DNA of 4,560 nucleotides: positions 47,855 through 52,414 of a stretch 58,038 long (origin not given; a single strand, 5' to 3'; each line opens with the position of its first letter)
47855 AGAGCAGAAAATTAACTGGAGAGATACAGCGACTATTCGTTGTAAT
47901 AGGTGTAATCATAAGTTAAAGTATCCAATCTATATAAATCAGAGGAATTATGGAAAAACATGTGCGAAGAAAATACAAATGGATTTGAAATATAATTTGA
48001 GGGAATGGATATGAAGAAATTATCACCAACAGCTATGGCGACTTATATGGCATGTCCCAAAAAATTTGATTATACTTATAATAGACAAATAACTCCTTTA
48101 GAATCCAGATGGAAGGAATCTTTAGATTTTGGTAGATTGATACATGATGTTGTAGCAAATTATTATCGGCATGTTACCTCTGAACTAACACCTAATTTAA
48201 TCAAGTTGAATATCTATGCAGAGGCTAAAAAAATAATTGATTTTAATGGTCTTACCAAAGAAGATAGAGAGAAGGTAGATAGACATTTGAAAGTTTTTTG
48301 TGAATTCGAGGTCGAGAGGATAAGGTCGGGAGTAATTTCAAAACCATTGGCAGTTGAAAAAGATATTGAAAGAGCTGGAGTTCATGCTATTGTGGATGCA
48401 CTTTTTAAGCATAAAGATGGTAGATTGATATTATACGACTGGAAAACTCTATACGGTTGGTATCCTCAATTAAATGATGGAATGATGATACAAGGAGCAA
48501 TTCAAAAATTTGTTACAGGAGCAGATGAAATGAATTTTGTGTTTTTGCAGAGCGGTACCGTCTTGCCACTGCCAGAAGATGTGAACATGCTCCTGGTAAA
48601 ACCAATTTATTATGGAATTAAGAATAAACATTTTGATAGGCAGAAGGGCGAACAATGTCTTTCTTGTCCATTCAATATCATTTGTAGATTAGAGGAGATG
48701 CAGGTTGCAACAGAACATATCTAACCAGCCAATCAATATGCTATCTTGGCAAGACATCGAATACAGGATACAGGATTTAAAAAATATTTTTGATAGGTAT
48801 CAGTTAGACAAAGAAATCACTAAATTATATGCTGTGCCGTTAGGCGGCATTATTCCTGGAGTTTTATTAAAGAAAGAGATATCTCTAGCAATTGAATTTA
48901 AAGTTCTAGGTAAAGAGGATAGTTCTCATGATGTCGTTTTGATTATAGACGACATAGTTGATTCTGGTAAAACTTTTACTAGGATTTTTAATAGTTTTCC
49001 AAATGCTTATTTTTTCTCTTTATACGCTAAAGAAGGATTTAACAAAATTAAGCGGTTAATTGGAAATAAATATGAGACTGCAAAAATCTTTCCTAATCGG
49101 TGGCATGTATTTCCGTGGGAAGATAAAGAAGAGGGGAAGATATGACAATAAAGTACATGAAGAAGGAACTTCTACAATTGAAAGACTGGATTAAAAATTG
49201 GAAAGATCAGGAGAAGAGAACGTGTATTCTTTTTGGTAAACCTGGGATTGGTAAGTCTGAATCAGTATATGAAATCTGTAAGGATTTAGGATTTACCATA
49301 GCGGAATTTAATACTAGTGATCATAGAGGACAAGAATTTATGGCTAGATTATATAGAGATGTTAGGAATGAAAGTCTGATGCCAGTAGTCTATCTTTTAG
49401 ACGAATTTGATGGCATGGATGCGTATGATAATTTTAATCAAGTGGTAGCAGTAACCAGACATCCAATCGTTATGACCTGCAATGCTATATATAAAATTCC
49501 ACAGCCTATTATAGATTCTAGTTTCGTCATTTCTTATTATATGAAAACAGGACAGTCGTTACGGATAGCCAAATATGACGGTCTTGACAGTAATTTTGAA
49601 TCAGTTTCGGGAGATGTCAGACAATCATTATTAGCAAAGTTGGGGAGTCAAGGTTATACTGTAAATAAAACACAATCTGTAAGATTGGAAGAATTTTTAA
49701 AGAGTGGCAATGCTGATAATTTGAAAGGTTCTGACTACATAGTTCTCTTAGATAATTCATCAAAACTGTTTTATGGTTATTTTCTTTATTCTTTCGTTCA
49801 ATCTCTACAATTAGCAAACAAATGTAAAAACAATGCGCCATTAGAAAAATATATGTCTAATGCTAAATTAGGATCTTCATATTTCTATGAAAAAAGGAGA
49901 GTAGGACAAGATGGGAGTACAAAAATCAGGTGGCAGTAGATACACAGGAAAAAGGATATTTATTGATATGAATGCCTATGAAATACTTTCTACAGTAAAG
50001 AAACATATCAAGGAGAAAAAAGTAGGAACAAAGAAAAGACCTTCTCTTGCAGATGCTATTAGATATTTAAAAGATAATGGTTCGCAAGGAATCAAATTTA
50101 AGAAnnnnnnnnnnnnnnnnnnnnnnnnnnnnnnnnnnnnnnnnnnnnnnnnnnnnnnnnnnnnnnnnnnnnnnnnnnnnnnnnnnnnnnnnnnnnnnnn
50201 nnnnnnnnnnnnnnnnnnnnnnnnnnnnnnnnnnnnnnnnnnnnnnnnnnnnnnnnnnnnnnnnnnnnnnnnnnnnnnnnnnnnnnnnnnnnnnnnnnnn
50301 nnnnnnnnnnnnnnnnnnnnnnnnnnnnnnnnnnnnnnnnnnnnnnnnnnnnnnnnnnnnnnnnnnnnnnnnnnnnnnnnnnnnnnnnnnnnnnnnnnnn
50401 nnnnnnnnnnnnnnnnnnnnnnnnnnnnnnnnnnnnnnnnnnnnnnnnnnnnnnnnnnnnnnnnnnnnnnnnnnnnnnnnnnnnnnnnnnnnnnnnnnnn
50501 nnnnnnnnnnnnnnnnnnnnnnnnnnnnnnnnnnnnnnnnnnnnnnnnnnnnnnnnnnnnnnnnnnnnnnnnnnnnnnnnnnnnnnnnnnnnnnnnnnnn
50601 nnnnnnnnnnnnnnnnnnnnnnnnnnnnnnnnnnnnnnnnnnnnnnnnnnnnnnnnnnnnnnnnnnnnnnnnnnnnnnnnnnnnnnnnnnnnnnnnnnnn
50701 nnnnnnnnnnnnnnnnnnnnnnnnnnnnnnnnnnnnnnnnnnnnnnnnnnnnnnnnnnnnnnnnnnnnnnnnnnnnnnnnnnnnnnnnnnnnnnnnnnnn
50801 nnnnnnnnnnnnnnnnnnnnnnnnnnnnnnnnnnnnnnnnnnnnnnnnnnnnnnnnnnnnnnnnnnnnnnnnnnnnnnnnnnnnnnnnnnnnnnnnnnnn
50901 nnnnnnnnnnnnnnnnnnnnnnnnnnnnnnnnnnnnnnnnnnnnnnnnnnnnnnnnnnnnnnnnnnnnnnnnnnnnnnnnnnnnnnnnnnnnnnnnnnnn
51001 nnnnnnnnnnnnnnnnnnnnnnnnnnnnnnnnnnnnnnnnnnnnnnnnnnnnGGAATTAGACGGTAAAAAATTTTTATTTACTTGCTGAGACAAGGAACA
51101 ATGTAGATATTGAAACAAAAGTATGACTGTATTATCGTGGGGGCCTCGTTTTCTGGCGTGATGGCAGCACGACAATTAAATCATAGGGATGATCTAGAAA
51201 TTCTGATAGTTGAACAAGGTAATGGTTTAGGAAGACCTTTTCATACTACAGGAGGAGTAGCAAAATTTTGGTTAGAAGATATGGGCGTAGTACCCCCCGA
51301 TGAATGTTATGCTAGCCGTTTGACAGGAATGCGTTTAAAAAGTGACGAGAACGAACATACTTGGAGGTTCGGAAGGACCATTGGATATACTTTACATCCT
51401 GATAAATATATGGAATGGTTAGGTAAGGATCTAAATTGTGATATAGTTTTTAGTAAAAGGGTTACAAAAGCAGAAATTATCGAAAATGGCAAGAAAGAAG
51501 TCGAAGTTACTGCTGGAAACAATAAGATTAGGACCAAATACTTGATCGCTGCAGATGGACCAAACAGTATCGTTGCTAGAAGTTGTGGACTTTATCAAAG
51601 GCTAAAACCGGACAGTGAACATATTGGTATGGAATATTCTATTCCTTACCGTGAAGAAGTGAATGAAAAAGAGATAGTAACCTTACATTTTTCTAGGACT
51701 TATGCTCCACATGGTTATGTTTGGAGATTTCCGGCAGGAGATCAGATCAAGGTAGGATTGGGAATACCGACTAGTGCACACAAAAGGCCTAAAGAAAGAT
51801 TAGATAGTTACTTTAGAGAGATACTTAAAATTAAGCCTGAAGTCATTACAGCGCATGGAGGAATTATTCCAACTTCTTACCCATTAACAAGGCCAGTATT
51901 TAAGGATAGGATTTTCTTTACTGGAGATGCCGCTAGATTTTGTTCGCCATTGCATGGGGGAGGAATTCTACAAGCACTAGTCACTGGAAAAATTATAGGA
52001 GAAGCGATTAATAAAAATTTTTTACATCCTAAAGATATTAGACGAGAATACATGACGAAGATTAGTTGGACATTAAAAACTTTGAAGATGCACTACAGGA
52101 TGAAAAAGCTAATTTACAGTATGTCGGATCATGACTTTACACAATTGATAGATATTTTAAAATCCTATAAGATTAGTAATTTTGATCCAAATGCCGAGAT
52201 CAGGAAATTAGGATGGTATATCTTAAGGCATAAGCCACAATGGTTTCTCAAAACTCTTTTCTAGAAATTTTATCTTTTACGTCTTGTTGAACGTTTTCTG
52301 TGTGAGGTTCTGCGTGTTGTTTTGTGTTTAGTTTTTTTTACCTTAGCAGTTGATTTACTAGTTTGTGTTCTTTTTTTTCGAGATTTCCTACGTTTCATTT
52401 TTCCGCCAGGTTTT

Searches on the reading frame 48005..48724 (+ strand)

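Call 72: search_protein_families(library=pfam, proteins=[window:48005-48724:+], max_evalue=0.01)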
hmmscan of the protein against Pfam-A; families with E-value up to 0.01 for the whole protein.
window:48005-48724:+ (239 aa): 1 family
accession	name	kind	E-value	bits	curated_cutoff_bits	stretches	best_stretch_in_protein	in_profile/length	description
PF12705.13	PDDEXK_1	-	8.3e-18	65.7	22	1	5-148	1-145/247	PD-(D/E)XK nuclease superfamily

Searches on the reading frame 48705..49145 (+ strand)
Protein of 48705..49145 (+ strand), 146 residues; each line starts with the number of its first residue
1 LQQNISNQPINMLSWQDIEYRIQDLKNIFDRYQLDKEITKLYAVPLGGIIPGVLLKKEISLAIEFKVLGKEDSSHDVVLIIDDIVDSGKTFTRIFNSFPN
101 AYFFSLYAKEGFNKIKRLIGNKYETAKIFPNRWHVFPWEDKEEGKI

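Call 72: search_protein_families(library=pfam, proteins=[window:48705-49145:+], max_evalue=0.01)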
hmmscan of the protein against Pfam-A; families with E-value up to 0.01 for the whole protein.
window:48705-49145:+ (146 aa): 1 family
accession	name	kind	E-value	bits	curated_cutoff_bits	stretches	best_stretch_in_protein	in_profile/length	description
PF00156.33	Pribosyltran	-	0.005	16.6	26.3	1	70-93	82-105/158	Phosphoribosyl transferase domain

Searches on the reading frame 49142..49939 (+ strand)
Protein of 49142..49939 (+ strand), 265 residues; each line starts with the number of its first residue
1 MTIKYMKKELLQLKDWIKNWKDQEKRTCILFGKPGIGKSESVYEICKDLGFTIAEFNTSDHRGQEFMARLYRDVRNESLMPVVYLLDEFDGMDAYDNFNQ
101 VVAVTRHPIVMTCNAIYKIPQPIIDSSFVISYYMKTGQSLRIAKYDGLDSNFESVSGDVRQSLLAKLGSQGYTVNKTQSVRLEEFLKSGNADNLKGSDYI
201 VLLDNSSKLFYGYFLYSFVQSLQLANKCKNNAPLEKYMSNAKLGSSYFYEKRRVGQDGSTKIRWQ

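Call 72: search_protein_families(library=pfam, proteins=[window:49142-49939:+], max_evalue=0.01)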
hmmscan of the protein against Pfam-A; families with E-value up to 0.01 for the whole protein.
window:49142-49939:+ (265 aa): 3 families
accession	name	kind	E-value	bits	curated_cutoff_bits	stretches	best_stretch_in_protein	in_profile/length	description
PF00004.35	AAA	-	5e-07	30.7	21.2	1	29-94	2-71/131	ATPase family associated with various cellular activities (AAA)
PF13401.12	AAA_22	-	0.0034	18.1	27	0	44-100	49-103/130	AAA domain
PF12774.13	AAA_6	-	0.0061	16.1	25.2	0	27-73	34-80/327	Hydrolytic ATP binding site of dynein motor region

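Call 80: search_solved_structures(query=window:49142-49939:+, max_evalue=0.1)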
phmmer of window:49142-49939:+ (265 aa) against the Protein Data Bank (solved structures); distinct sequences matched with E-value up to 0.1: 17.
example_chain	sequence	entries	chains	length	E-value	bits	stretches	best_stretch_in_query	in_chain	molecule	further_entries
1sxj_A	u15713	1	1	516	1.1e-06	31.8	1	9-68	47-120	Activator 1 95 kDa subunit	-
8twa_1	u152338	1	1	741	1.9e-06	31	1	21-118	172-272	Chromosome transmission fidelity protein 18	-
7tib_A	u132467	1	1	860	5.4e-06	29.5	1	9-68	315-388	Replication factor C subunit 1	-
7tfh_A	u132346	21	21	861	5.4e-06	29.5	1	9-68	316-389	Replication factor C subunit 1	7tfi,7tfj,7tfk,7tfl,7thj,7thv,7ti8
8dqz_A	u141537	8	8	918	6.8e-06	29.2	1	9-68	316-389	Replication factor C subunit 1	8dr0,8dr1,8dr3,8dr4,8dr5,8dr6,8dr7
6vvo_A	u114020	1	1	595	0.00031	23.7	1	26-76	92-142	Replication factor C subunit 1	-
7w42_A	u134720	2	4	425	0.00069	22.6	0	20-93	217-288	Uncharacterized ATPase YjoB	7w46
9uiq_A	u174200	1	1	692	0.00094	22.1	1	24-92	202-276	Chromosome transmission fidelity protein 18 homolog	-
8umt_A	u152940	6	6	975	0.0015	21.5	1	24-92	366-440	Chromosome transmission fidelity protein 18 homolog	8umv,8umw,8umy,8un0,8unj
8umu_A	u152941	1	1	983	0.0015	21.5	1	24-92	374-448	Chromosome transmission fidelity protein 18 homolog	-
8zwo_A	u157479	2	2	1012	0.0016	21.4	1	24-92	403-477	Chromosome transmission fidelity protein 18 homolog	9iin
8ui7_A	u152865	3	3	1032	0.0087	19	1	24-72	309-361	ATPase family AAA domain-containing protein 5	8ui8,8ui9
8uii_A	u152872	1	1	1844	0.012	18.5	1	26-72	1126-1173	ATPase family AAA domain-containing protein 5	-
1sxj_B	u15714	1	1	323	0.012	18.5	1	21-137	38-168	Activator 1 37 kDa subunit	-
8tw7_4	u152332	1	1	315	0.015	18.2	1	21-138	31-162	Replication factor C subunit 4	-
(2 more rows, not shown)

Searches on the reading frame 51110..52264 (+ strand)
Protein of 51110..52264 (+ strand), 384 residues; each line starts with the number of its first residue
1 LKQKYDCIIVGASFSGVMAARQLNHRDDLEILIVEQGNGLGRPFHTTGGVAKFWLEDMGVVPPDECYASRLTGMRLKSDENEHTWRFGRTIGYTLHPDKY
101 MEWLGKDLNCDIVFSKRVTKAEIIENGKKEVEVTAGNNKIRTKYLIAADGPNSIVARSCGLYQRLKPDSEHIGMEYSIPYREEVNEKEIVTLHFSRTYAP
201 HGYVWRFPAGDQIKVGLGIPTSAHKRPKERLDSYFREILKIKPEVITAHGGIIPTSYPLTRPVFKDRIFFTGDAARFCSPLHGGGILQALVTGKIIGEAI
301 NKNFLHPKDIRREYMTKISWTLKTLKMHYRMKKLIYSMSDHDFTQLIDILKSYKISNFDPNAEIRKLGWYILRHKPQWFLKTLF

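Call 51: search_protein_families(library=pfam, proteins=[window:51110-52264:+], max_evalue=0.01)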
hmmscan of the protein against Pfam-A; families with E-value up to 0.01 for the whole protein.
window:51110-52264:+ (384 aa): 8 families
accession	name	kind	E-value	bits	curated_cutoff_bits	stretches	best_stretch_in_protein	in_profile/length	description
PF22578.2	GGR_cat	-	2.2e-10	40.7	27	1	182-252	14-87/88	Geranylgeranyl reductase catalytic domain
PF01494.25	FAD_binding_3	-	8.6e-10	38.8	22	1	110-286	115-304/349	FAD binding domain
PF01266.30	DAO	-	2e-09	37.9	27.9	1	94-298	145-352/353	FAD dependent oxidoreductase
PF03486.20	HI0933_like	-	1.2e-05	25.3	50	1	6-49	2-44/244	HI0933-like protein Rossmann domain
PF05834.18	Lycopene_cycl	-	2.7e-05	23.9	23.4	1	6-161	1-152/380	Lycopene cyclase protein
PF13450.12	NAD_binding_8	-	0.00038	21.1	21.9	1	9-41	1-32/68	NAD(P)-binding Rossmann-like domain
PF01946.23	Thi4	-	0.0022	17.7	26.2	1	5-41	18-54/235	Thi4 family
PF07992.20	Pyr_redox_2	-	0.0043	16.9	26.1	1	5-151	1-109/291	Pyridine nucleotide-disulphide oxidoreductase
